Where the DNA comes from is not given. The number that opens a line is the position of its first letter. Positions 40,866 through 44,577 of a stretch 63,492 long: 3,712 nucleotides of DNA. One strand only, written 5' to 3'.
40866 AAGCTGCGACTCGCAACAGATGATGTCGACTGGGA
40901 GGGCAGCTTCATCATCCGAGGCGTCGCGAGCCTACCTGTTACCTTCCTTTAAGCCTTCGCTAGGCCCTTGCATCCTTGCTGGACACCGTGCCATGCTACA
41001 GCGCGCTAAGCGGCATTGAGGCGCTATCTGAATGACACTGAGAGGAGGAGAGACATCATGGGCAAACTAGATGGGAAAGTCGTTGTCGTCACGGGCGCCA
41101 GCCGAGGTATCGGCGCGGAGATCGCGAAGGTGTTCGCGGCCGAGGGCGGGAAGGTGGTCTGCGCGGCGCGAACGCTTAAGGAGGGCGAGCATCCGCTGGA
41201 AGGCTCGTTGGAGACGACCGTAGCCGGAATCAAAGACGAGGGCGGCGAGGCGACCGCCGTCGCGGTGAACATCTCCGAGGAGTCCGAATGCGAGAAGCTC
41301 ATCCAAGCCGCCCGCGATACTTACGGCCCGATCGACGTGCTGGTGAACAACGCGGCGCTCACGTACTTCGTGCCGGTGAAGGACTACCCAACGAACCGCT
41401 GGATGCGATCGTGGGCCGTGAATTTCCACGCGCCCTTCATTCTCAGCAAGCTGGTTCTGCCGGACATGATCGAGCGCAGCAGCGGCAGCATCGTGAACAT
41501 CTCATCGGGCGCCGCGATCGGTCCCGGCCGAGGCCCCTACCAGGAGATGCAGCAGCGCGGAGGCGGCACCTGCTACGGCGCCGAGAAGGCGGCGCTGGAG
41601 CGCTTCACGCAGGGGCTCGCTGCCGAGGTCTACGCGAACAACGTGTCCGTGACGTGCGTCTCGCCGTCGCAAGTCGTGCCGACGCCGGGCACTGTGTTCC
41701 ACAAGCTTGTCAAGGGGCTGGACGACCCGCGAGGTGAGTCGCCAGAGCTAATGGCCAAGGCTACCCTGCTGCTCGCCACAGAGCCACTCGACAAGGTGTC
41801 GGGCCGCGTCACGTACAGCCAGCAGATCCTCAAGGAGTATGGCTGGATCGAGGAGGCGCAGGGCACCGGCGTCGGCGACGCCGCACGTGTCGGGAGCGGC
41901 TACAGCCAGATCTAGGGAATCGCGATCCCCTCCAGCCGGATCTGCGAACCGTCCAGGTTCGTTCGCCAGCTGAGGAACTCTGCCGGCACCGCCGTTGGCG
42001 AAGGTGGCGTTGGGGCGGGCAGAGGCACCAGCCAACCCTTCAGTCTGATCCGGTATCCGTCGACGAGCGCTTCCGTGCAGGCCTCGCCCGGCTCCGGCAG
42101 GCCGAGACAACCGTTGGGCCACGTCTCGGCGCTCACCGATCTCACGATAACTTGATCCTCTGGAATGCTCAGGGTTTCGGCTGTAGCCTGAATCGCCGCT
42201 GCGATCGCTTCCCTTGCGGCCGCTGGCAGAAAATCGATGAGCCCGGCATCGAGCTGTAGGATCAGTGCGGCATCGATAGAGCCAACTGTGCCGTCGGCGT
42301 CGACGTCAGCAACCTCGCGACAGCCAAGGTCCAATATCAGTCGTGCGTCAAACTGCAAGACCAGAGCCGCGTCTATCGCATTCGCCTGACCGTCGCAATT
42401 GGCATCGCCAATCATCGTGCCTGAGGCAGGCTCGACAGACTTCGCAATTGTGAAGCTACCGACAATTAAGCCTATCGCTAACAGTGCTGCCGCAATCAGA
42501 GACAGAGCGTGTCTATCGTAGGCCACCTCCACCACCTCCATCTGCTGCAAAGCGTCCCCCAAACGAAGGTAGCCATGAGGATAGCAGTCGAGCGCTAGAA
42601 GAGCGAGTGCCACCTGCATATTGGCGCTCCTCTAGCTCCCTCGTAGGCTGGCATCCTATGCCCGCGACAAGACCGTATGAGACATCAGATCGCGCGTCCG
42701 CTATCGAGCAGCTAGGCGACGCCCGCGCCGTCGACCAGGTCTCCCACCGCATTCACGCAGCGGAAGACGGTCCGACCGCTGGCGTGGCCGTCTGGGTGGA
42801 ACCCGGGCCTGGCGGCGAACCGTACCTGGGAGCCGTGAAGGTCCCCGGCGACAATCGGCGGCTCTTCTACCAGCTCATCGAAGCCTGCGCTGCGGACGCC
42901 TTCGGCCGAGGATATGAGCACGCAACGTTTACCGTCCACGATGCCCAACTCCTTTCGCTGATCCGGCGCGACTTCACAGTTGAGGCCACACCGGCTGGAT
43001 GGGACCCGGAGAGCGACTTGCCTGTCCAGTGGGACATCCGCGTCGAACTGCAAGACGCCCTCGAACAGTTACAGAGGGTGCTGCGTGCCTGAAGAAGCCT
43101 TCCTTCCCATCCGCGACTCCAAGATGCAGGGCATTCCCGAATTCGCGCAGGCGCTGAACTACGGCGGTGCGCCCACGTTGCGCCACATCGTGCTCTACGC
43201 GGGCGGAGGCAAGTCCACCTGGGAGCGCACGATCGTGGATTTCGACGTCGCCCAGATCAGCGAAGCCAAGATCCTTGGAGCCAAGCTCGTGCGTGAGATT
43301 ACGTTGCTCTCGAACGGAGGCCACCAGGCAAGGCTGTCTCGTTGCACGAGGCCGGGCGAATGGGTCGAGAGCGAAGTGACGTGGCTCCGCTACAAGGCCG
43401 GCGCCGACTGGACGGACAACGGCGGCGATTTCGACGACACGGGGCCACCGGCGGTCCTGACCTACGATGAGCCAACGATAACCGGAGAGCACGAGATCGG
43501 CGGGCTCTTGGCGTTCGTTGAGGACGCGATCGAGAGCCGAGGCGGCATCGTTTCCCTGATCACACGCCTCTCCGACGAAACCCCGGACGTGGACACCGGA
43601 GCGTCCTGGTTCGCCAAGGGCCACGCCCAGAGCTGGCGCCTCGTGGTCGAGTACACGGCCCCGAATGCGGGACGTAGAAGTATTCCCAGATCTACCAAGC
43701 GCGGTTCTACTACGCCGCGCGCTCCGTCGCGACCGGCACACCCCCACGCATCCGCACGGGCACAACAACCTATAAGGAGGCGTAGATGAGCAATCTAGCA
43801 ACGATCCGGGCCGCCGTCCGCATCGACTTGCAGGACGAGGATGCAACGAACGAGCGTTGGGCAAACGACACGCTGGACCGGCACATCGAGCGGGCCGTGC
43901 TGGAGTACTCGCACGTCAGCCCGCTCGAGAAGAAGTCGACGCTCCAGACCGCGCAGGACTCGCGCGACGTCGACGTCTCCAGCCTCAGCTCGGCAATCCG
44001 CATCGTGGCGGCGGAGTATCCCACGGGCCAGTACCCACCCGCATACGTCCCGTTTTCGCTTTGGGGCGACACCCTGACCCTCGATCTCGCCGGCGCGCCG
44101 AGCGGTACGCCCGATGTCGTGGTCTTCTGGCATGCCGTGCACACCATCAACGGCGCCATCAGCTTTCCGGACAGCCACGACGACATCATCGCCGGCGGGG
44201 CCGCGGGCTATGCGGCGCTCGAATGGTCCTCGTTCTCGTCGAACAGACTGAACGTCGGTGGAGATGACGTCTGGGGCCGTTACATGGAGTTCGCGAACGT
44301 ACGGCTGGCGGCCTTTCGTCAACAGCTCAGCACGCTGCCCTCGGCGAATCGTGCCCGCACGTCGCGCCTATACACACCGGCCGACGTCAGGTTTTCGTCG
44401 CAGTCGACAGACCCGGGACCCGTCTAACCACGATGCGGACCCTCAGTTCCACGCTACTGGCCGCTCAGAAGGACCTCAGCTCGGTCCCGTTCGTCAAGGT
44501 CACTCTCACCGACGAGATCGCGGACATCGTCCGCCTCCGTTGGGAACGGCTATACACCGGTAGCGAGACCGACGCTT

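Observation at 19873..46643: Phage-particle gene set kept in canonical order but split into four blocks by 2.7-9.1 kb of cellular cargo (domesticated / GTA-like element candidate)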

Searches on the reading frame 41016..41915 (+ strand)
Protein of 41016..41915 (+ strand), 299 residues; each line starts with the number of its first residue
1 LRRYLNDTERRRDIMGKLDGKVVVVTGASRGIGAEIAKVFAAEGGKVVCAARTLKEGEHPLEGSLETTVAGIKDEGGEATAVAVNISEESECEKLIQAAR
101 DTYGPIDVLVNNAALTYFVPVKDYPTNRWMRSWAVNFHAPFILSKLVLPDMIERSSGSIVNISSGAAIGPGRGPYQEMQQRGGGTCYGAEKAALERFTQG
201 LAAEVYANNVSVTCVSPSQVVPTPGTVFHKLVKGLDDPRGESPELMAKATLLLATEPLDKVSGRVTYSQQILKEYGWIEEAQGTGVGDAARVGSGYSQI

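Call 12: search_protein_families(library=pfam, proteins=[window:41016-41915:+], max_evalue=0.01)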
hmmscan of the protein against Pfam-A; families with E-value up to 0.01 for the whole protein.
window:41016-41915:+ (299 aa): 5 families
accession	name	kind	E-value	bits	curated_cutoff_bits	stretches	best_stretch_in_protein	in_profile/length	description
PF00106.31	adh_short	-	5.7e-46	156.9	26.6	1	21-223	1-184/195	short chain dehydrogenase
PF13561.12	adh_short_C2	-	1.3e-28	100.6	27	1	27-221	1-177/236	Enoyl-(Acyl carrier protein) reductase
PF08659.16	KR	-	4.3e-08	33.7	22.6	1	23-168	3-140/180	KR domain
PF01370.27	Epimerase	-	1.5e-06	28.3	20.9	1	23-219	1-171/240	NAD dependent epimerase/dehydratase family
PF02826.25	2-Hacid_dh_C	-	0.0063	16.3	25.1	0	11-100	26-113/178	D-isomer specific 2-hydroxyacid dehydrogenase, NAD binding domain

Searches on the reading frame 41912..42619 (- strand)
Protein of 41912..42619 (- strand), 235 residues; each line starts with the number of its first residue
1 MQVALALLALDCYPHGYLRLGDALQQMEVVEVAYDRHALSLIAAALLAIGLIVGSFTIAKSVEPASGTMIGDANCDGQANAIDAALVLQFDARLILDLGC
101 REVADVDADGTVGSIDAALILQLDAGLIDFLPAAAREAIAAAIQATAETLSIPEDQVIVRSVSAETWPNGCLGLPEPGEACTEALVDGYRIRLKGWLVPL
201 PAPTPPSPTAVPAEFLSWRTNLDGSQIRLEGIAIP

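Call 12: search_protein_families(library=pfam, proteins=[window:41912-42619:-], max_evalue=0.01)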
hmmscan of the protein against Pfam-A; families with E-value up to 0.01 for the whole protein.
window:41912-42619:- (235 aa): 1 family
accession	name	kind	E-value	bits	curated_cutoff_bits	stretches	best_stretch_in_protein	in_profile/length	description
PF00404.24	Dockerin_1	-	2.5e-05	24.8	22.9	1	71-120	2-52/57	Dockerin type I domain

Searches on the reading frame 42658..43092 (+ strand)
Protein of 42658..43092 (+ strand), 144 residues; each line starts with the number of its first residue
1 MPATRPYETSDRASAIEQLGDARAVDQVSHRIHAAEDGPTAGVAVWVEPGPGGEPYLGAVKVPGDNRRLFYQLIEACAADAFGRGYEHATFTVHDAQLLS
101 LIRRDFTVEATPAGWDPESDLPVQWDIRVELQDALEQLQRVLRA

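Call 69: search_protein_families(library=phrogs, proteins=[window:42658-43092:+], max_evalue=0.01)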
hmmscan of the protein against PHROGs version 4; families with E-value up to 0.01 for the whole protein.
window:42658-43092:+ (144 aa): 0 families
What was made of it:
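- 42658..43092 (+): 144-aa accessory protein, specific to this clade. No profile hit (call 69).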

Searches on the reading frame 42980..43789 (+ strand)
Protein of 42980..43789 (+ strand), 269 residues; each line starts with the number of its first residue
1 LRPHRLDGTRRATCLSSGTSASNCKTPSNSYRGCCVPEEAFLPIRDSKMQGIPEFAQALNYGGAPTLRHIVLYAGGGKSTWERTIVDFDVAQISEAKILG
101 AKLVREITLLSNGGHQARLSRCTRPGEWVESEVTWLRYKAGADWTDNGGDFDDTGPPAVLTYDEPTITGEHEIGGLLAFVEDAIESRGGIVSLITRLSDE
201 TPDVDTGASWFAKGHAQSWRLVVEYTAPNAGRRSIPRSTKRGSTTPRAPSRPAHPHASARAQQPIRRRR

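Call 4: search_protein_families(library=pfam, proteins=[window:42980-43789:+], max_evalue=0.01)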
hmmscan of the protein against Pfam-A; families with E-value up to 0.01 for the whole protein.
window:42980-43789:+ (269 aa): 1 family
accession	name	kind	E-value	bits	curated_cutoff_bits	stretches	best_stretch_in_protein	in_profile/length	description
PF06848.17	Disaggr_repeat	-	0.002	18.2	33.9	1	119-153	67-101/179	Disaggregatase related repeat domain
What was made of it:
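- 43121..43789 (+): About 222-aa protein with a carbohydrate-binding-like domain. Candidate fibre or receptor-binding protein (inferred). Weak Disaggr_repeat hit (call 4).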

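Call 5: search_protein_families(library=phrogs, proteins=[window:42980-43789:+], max_evalue=0.01)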
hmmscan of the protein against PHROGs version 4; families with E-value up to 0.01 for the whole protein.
window:42980-43789:+ (269 aa): 0 families

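Call 69: search_protein_families(library=phrogs, proteins=[window:43121-43789:+], max_evalue=0.01)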
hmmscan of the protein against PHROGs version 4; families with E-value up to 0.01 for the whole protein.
window:43121-43789:+ (222 aa): 0 families

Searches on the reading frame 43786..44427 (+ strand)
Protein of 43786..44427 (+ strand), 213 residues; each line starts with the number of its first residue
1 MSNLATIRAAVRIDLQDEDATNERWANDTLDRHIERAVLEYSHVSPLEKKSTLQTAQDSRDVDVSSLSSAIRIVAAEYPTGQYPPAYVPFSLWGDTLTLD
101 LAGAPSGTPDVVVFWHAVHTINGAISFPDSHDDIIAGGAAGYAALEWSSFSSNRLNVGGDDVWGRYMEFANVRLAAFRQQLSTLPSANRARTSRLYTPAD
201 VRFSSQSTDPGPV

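Call 4: search_protein_families(library=pfam, proteins=[window:43786-44427:+], max_evalue=0.01)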
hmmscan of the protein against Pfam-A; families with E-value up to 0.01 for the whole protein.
window:43786-44427:+ (213 aa): 1 family
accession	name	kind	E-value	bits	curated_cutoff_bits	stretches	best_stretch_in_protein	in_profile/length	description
PF24175.2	SU10_adaptor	-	0.00068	20.6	27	1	3-184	2-181/194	SU10 adaptor protein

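Call 5: search_protein_families(library=phrogs, proteins=[window:43786-44427:+], max_evalue=0.01)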
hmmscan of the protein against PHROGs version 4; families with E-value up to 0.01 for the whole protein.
window:43786-44427:+ (213 aa): 1 family
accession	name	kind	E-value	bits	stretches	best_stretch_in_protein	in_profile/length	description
phrog_399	-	head and packaging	2.9e-05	24.7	1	1-56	1-58/220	structural protein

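Call 118: search_solved_structures(query=A6, max_evalue=1)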
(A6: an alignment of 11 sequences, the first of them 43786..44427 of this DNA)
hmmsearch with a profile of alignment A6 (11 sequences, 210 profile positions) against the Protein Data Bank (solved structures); distinct sequences matched with E-value up to 1: 1.
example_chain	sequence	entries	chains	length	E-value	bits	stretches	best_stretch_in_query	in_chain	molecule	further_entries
7wmp_m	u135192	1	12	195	0.24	14.3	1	2-52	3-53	Adaptor protein gp12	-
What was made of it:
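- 43786..44427 (+): Head-to-tail adaptor (SU10 adaptor family). A PDB profile gives an insignificant N-terminal match to 'Adaptor protein gp12' of 7wmp, E 0.24 (call 118).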
